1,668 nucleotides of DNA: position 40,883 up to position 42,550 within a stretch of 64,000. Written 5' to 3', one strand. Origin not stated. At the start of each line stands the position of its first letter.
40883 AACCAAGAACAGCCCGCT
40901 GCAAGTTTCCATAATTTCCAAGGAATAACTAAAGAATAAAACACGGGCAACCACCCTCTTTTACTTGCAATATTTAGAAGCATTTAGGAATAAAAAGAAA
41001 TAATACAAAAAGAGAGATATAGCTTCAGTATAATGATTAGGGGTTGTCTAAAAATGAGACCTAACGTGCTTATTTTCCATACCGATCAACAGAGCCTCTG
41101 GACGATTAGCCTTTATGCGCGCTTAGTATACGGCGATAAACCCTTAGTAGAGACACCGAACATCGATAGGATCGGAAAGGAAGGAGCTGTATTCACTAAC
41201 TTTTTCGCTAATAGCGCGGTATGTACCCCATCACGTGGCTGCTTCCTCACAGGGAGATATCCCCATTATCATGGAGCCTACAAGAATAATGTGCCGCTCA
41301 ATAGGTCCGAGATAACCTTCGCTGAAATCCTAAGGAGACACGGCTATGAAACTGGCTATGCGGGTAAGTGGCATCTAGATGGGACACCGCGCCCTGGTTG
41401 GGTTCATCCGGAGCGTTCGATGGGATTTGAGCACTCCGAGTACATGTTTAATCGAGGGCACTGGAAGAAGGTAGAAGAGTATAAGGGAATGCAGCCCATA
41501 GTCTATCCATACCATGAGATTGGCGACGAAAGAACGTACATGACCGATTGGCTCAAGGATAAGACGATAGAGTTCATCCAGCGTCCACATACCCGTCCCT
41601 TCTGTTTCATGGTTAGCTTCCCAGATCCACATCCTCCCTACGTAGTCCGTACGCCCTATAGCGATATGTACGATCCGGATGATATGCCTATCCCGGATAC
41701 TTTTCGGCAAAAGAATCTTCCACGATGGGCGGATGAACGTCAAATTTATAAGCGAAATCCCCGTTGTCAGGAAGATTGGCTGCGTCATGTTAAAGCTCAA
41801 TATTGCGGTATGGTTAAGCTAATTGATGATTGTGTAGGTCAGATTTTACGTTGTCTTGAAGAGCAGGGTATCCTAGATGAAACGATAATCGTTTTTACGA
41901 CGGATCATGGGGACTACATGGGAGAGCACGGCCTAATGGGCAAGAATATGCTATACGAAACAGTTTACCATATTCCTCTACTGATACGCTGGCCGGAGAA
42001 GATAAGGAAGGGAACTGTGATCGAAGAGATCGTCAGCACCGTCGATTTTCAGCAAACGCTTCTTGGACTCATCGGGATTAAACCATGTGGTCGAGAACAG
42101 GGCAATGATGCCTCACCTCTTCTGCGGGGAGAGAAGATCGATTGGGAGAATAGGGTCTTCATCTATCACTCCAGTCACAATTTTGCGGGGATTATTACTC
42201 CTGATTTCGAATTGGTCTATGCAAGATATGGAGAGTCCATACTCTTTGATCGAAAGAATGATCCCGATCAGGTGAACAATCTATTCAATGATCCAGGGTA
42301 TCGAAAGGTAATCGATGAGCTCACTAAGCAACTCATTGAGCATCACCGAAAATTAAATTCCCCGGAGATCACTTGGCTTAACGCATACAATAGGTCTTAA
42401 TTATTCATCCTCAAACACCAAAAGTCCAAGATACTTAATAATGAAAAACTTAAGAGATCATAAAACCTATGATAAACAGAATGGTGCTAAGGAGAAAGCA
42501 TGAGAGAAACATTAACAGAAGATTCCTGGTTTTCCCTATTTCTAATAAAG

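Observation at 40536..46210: AT-rich accessory segment downstream of tRNA-Ser carrying a Cys-type sulfatase and an arylsulfotransferase-like gene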

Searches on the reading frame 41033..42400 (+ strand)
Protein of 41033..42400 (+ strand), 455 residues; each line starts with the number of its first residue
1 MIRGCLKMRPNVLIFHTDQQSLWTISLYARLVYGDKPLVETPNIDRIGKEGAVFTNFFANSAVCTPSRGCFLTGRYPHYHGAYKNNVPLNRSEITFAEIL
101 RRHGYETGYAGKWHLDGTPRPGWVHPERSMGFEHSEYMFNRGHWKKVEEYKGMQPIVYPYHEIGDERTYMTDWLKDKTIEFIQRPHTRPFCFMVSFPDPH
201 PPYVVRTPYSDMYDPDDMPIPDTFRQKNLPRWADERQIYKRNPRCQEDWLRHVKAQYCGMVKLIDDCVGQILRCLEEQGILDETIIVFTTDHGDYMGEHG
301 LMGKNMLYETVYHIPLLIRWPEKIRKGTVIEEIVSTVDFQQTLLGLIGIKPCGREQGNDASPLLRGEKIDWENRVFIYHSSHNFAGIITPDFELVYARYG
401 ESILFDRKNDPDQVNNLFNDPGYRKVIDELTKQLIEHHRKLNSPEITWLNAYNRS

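Call 8: search_protein_families(library=pfam, proteins=[window:41033-42400:+], max_evalue=0.01)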
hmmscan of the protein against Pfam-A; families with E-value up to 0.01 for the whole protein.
window:41033-42400:+ (455 aa): 4 families
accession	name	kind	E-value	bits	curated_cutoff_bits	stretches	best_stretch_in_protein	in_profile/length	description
PF00884.28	Sulfatase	-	1.9e-54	185.5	25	1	10-349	1-301/301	Sulfatase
PF16347.10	SGSH_C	-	4.4e-26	92.3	29.3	1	297-438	1-152/154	N-sulphoglucosamine sulphohydrolase, C-terminal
PF01663.27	Phosphodiest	-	6.1e-08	33.1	23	1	40-293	19-220/342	Type I phosphodiesterase / nucleotide pyrophosphatase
PF02995.22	DUF229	-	3.9e-06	26.3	25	1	239-307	288-356/496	Protein of unknown function (DUF229)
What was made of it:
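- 41033..42400 (+): S1-family (formylglycine-dependent, Cys-type) sulfatase, 455 aa. The real start is probably M8 at 41054. It has no signal peptide, so it is predicted to be cytoplasmic. PF00884 1.9e-54 plus SGSH_C 4e-26 (call 8).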

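Call 12: find_encoding_contigs(protein=window:41033-42400:+, flank=10000, max_places=6)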
Protein window:41033-42400:+ (455 aa): 3 contigs read that carry it; 3 places shown.
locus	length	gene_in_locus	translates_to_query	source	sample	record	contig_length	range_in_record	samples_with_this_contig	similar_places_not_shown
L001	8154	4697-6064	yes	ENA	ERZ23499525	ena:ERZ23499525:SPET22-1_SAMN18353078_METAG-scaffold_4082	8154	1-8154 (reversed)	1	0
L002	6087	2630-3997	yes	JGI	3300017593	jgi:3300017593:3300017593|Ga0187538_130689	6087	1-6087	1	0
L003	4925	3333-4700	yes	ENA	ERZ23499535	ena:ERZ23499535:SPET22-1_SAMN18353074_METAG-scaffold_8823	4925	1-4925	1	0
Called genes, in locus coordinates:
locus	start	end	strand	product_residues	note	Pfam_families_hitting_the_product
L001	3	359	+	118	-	?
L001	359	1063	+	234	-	PF01209:Ubie_methyltran, PF13489:Methyltransf_23, PF02353:CMAS (weak), PF03848:TehB (weak), PF08241:Methyltransf_11, PF08242:Methyltransf_12, PF13649:Methyltransf_25, PF13847:Methyltransf_31, +1 more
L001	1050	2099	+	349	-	-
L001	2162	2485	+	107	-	-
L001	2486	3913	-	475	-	-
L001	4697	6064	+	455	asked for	PF00884:Sulfatase, PF01663:Phosphodiest (weak), PF02995:DUF229 (weak), PF16347:SGSH_C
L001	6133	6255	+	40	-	-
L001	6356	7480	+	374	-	PF05935:Arylsulfotrans, PF14269:Arylsulfotran_2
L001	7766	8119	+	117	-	PF19906:CGDB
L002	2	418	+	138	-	?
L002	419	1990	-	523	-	-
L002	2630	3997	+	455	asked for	PF00884:Sulfatase, PF01663:Phosphodiest (weak), PF02995:DUF229 (weak), PF16347:SGSH_C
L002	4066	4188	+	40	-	-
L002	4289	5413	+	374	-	PF05935:Arylsulfotrans, PF14269:Arylsulfotran_2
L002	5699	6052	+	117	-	PF19906:CGDB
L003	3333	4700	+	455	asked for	PF00884:Sulfatase, PF01663:Phosphodiest (weak), PF02995:DUF229 (weak), PF16347:SGSH_C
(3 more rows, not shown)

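Call 14: find_homologous_proteins(query=window:41033-42400:+, max_evalue=1e-20)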
Query window:41033-42400:+ (455 aa): 5932 proteins with E <= 1e-20 among 8000 candidates; the best 120 are listed.
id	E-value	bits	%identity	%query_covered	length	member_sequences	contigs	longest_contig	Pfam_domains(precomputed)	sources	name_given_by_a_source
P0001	0.0e+0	1088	100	98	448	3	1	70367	PF02995.23,PF01663.28,PF16347.11,PF00884.29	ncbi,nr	ncbi:MAG: sulfatase-like hydrolase/transferase [Thermoprotei archaeon]|nr:sulfatase-like hydrolase/t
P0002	8.9e-205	699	64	98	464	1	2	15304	PF01663.28,PF16347.11,PF00884.29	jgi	-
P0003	2.3e-201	687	65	97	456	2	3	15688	PF01663.28,PF16347.11,PF00884.29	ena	-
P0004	2.0e-199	681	63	97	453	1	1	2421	PF01663.28,PF16347.11,PF00884.29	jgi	jgi:arylsulfatase A-like enzyme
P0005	3.0e-199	680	64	97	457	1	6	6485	PF01663.28,PF16347.11,PF00884.29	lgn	-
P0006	1.0e-198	679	61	98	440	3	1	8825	PF01663.28,PF16347.11,PF00884.29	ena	-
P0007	2.2e-198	678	62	96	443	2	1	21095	PF01663.28,PF16347.11,PF00884.29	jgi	jgi:arylsulfatase A-like enzyme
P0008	1.5e-196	672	62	100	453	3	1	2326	PF01663.28,PF16347.11,PF00884.29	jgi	-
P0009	7.0e-194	663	63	97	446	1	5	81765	PF01663.28,PF16347.11,PF00884.29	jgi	-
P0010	7.4e-194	663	62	98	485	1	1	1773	PF01663.28,PF16347.11,PF00884.29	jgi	jgi:arylsulfatase A-like enzyme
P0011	8.7e-194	662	63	97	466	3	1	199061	PF01663.28,PF16347.11,PF00884.29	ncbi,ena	-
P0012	1.7e-193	661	63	97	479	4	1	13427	PF01663.28,PF16347.11,PF00884.29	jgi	-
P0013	5.7e-193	660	61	98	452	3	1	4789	PF01663.28,PF16347.11,PF00884.29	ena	-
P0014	1.3e-192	659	62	97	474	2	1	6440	PF10518.15,PF01663.28,PF16347.11,PF00884.29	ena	-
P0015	5.9e-192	656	62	97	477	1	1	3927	PF01663.28,PF16347.11,PF00884.29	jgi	-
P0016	6.7e-192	656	62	97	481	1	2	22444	PF01663.28,PF16347.11,PF00884.29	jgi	-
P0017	7.7e-192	656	61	97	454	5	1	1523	PF01663.28,PF16347.11,PF00884.29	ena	-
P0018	1.4e-191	655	60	98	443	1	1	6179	PF01663.28,PF16347.11,PF00884.29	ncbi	-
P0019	1.8e-191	655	60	99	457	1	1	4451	PF01663.28,PF16347.11,PF00884.29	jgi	jgi:arylsulfatase A-like enzyme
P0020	2.4e-191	654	63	97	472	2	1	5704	PF01663.28,PF16347.11,PF00884.29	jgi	-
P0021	5.4e-191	653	62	97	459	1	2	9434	PF01663.28,PF16347.11,PF00884.29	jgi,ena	-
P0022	6.7e-191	653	61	98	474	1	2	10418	PF01663.28,PF16347.11,PF00884.29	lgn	-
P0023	2.7e-190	651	62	97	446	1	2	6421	PF01663.28,PF16347.11,PF00884.29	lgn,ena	-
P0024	9.7e-190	649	60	97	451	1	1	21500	PF01663.28,PF16347.11,PF00884.29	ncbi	ncbi:sulfatase-like hydrolase/transferase [Candidatus Poribacteria bacterium]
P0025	2.8e-189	648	61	97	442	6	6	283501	PF01663.28,PF16347.11,PF00884.29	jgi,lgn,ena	-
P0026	3.3e-189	647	61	98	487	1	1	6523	PF01663.28,PF16347.11,PF00884.29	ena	-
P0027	4.2e-189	647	61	97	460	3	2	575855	PF02995.23,PF01663.28,PF16347.11,PF00884.29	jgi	jgi:arylsulfatase A-like enzyme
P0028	9.7e-189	646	59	97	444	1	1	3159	PF01663.28,PF16347.11,PF00884.29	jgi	jgi:arylsulfatase A-like enzyme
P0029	1.4e-188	645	62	97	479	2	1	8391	PF01663.28,PF16347.11,PF00884.29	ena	-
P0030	5.0e-188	643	61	97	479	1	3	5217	PF01663.28,PF16347.11,PF00884.29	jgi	-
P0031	1.4e-187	642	60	98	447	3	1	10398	PF01663.28,PF16347.11,PF00884.29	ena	-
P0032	3.2e-187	641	61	97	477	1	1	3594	PF01663.28,PF16347.11,PF00884.29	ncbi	-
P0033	5.5e-187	640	60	97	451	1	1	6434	PF01663.28,PF16347.11,PF00884.29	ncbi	-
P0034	6.8e-187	640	61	97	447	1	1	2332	PF01663.28,PF16347.11,PF00884.29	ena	-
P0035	8.2e-187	639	59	97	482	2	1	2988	PF01663.28,PF16347.11,PF00884.29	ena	-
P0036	1.4e-186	639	61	97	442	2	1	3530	PF01663.28,PF16347.11,PF00884.29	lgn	-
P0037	2.6e-186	638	60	97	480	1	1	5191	PF01663.28,PF16347.11,PF00884.29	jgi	-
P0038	2.6e-186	638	59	97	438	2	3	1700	PF02995.23,PF01663.28,PF16347.11,PF00884.29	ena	-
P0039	3.7e-186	637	60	97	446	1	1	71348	PF01663.28,PF16347.11,PF00884.29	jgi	-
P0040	6.9e-185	633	58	98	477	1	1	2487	PF01663.28,PF16347.11,PF00884.29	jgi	jgi:arylsulfatase A-like enzyme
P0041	2.0e-184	632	59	97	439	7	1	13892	PF02995.23,PF01663.28,PF16347.11,PF00884.29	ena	-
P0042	2.8e-184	631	59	97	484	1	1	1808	PF16347.11,PF00884.29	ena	-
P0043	3.2e-184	631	59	97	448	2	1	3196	PF01663.28,PF16347.11,PF00884.29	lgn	-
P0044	3.2e-184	631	59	96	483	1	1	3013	PF01663.28,PF16347.11,PF00884.29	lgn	-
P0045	7.0e-184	630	60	97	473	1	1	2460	PF01663.28,PF16347.11,PF00884.29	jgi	jgi:arylsulfatase A-like enzyme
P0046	5.2e-183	627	60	97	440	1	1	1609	PF01663.28,PF16347.11,PF00884.29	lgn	-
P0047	7.4e-183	626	60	97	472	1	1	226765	PF02995.23,PF01663.28,PF16347.11,PF00884.29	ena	-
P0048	1.2e-182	626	60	97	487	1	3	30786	PF02995.23,PF01663.28,PF16347.11,PF00884.29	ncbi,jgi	ncbi:MAG: sulfatase family protein [Planctomycetota bacterium]|jgi:arylsulfatase A-like enzyme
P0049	3.2e-182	624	57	98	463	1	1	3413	PF01663.28,PF16347.11,PF00884.29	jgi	-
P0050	5.3e-182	624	58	98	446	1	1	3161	PF01663.28,PF16347.11,PF00884.29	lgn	-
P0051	8.6e-182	623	59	97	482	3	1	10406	PF01663.28,PF16347.11,PF00884.29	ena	-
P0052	1.0e-181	623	57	98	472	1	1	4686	PF01663.28,PF16347.11,PF00884.29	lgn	-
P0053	1.5e-181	622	59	98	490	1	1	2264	PF01663.28,PF16347.11,PF00884.29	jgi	jgi:uncharacterized sulfatase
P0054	2.3e-181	621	59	97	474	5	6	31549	PF10518.15,PF01663.28,PF16347.11,PF00884.29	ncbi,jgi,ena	-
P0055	4.5e-181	621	57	98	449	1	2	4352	PF01663.28,PF16347.11,PF00884.29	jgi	-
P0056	4.8e-181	620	57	97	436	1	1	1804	PF02995.23,PF01663.28,PF16347.11,PF00884.29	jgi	-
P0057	8.5e-181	620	60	97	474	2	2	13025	PF01663.28,PF16347.11,PF00884.29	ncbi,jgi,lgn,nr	ncbi:MAG: sulfatase-like hydrolase/transferase [Candidatus Nealsonbacteria bacterium]|nr:sulfatase-l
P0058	1.2e-180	619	58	97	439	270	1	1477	PF02995.23,PF01663.28,PF16347.11,PF00884.29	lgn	-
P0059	1.7e-180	619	59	97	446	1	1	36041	PF01663.28,PF16347.11,PF00884.29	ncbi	-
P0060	2.3e-180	618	58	97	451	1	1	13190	PF01663.28,PF16347.11,PF00884.29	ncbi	-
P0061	2.8e-180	618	57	98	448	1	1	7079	PF01663.28,PF16347.11,PF00884.29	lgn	-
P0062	7.2e-180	617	57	97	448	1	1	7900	PF01663.28,PF16347.11,PF00884.29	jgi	-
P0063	1.0e-179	616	59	97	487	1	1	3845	PF01663.28,PF16347.11,PF00884.29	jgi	jgi:arylsulfatase A-like enzyme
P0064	1.2e-179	616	57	97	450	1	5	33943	PF01663.28,PF16347.11,PF00884.29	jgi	-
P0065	1.4e-179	616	58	97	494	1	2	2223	PF01663.28,PF16347.11,PF00884.29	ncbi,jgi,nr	ncbi:sulfatase-like hydrolase/transferase [Candidatus Sumerlaeota bacterium]|nr:sulfatase-like hydro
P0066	1.4e-179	616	57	97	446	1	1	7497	PF01663.28,PF16347.11,PF00884.29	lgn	-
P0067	1.6e-179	615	58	97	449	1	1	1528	PF01663.28,PF16347.11,PF00884.29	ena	-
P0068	1.7e-179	615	59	97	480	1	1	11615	PF01663.28,PF16347.11,PF00884.29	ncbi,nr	ncbi:MAG: sulfatase-like hydrolase/transferase [Sedimentisphaerales bacterium]|nr:sulfatase-like hyd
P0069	2.6e-179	615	56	98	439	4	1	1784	PF02995.23,PF01663.28,PF16347.11,PF00884.29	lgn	-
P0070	3.2e-179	614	60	97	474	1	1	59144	PF01663.28,PF16347.11,PF00884.29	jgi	-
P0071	2.0e-178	612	58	98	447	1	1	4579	PF01663.28,PF16347.11,PF00884.29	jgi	jgi:arylsulfatase A-like enzyme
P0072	3.2e-178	611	58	97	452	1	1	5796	PF01663.28,PF16347.11,PF00884.29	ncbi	ncbi:sulfatase-like hydrolase/transferase [Verrucomicrobiota bacterium]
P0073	3.4e-178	611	59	97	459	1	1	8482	PF01663.28,PF16347.11,PF00884.29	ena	-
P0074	4.6e-178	611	59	97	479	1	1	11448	PF01663.28,PF16347.11,PF00884.29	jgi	-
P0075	7.0e-178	610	57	97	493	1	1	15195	PF02995.23,PF01663.28,PF16347.11,PF00884.29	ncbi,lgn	-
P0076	7.6e-178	610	56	97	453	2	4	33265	PF01663.28,PF16347.11,PF00884.29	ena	-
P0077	8.6e-178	610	58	97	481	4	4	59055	PF01663.28,PF16347.11,PF00884.29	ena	-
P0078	9.2e-178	610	58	98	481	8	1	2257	PF01663.28,PF16347.11,PF00884.29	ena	-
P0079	1.1e-177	609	58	97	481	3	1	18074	PF01663.28,PF16347.11,PF00884.29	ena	-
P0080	1.1e-177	609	59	97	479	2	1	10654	PF01663.28,PF16347.11,PF00884.29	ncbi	-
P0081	1.2e-177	609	56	97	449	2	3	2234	PF01663.28,PF16347.11,PF00884.29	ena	-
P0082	1.4e-177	609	57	97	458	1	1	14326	PF01663.28,PF16347.11,PF00884.29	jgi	jgi:uncharacterized sulfatase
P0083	4.5e-177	607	58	97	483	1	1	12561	PF01663.28,PF16347.11,PF00884.29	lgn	-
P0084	4.8e-177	607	57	97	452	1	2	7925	PF02995.23,PF01663.28,PF16347.11,PF00884.29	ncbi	-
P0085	5.6e-177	607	57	97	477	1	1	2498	PF01663.28,PF16347.11,PF00884.29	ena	-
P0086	6.9e-177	607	59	97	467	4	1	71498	PF02995.23,PF01663.28,PF16347.11,PF00884.29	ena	-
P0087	8.0e-177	607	58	98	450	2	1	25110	PF01663.28,PF16347.11,PF00884.29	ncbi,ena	-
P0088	8.0e-177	607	59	97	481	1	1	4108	PF01663.28,PF16347.11,PF00884.29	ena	-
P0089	1.0e-176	606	57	97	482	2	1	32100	PF01663.28,PF16347.11,PF00884.29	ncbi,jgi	-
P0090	1.1e-176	606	58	97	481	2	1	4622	PF01663.28,PF16347.11,PF00884.29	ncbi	-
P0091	1.3e-176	606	58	97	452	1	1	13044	PF01663.28,PF16347.11,PF00884.29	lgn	-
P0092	1.4e-176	606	55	98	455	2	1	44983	PF01663.28,PF16347.11,PF00884.29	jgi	-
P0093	1.7e-176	605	58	97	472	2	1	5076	PF01663.28,PF16347.11,PF00884.29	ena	-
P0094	1.7e-176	605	57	97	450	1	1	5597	PF01663.28,PF16347.11,PF00884.29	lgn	-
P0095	2.9e-176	605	58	97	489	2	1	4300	PF02995.23,PF01663.28,PF16347.11,PF00884.29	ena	-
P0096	3.6e-176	604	56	97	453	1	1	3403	PF01663.28,PF16347.11,PF00884.29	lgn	-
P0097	4.7e-176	604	58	97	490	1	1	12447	PF01663.28,PF16347.11,PF00884.29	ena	-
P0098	5.0e-176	604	57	97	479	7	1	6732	PF01663.28,PF16347.11,PF00884.29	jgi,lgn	-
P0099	5.6e-176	604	57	98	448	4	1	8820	PF01663.28,PF16347.11,PF00884.29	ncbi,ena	-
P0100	6.1e-176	604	55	99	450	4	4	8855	PF01663.28,PF16347.11,PF00884.29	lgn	-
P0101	6.2e-176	604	58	97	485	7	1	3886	PF01663.28,PF16347.11,PF00884.29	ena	-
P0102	8.8e-176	603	58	97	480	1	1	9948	PF01663.28,PF16347.11,PF00884.29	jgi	-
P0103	1.0e-175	603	59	97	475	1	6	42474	PF01663.28,PF16347.11,PF00884.29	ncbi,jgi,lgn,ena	-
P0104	1.2e-175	603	59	97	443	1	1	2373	PF01663.28,PF16347.11,PF00884.29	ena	-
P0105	1.4e-175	602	58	97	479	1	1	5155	PF16347.11,PF00884.29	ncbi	-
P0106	1.7e-175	602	56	98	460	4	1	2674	PF01663.28,PF16347.11,PF00884.29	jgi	jgi:arylsulfatase A-like enzyme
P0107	1.9e-175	602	59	97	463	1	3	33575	PF01663.28,PF16347.11,PF00884.29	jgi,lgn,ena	-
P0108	2.1e-175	602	56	97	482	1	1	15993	PF01663.28,PF16347.11,PF00884.29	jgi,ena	-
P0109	2.5e-175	602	57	97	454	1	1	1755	PF01663.28,PF16347.11,PF00884.29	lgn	-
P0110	4.4e-175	601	57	97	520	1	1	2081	PF01663.28,PF16347.11,PF00884.29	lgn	-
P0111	4.7e-175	601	57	97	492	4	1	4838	PF01663.28,PF16347.11,PF00884.29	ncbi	ncbi:MAG: sulfatase-like hydrolase/transferase [Planctomycetota bacterium]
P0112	4.9e-175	601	59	97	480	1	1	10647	PF01663.28,PF16347.11,PF00884.29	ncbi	-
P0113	5.6e-175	600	58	97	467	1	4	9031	PF01663.28,PF16347.11,PF00884.29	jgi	jgi:uncharacterized sulfatase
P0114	6.3e-175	600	58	97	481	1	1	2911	PF01663.28,PF16347.11,PF00884.29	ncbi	ncbi:MAG: sulfatase-like hydrolase/transferase [Planctomycetota bacterium]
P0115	1.0e-174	600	58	97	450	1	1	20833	PF01663.28,PF16347.11,PF00884.29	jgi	jgi:uncharacterized sulfatase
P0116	2.4e-174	598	58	97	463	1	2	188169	PF01663.28,PF16347.11,PF00884.29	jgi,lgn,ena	-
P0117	2.6e-174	598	57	97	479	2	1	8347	PF01663.28,PF16347.11,PF00884.29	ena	-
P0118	3.2e-174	598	58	97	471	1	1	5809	PF01663.28,PF16347.11,PF00884.29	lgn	-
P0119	3.8e-174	598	58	97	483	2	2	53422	PF01663.28,PF16347.11,PF00884.29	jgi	-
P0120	4.0e-174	598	57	97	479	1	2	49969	PF01663.28,PF16347.11,PF00884.29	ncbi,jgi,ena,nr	ncbi:MAG TPA: sulfatase [Phycisphaerales bacterium]|nr:sulfatase [Phycisphaerales bacterium]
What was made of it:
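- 41033..42400 (+): NCBI's call is 448 aa (call 14).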

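Call 19: find_encoding_contigs(protein=P0002, flank=8000, max_places=2)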
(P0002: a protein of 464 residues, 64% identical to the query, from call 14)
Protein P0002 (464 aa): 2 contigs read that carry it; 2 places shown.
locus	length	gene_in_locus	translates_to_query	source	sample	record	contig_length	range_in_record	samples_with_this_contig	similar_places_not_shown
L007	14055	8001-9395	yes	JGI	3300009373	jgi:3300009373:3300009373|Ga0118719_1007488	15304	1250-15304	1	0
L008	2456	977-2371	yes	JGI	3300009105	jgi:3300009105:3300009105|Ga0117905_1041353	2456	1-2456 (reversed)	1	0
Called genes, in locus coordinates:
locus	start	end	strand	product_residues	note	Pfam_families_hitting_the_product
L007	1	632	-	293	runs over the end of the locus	PF12974:Phosphonate-bd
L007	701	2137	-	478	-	PF02321:OEP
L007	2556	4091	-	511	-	PF00474:SSF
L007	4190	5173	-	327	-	PF00248:Aldo_ket_red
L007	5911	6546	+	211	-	PF00300:His_Phos_1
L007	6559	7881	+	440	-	PF00884:Sulfatase, PF01663:Phosphodiest (faint), PF16347:SGSH_C (weak)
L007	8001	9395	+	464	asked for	PF00884:Sulfatase, PF01663:Phosphodiest (weak), PF16347:SGSH_C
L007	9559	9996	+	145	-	PF01476:LysM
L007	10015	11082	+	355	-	PF02746:MR_MLE_N, PF13378:MR_MLE_C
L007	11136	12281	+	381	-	PF04055:Radical_SAM, PF12836:HHH_3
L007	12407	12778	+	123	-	PF00903:Glyoxalase, PF13669:Glyoxalase_4, PF22677:Ble-like_N (faint)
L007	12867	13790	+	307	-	PF01370:Epimerase (faint)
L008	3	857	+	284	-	?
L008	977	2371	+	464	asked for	PF00884:Sulfatase, PF01663:Phosphodiest (weak), PF16347:SGSH_C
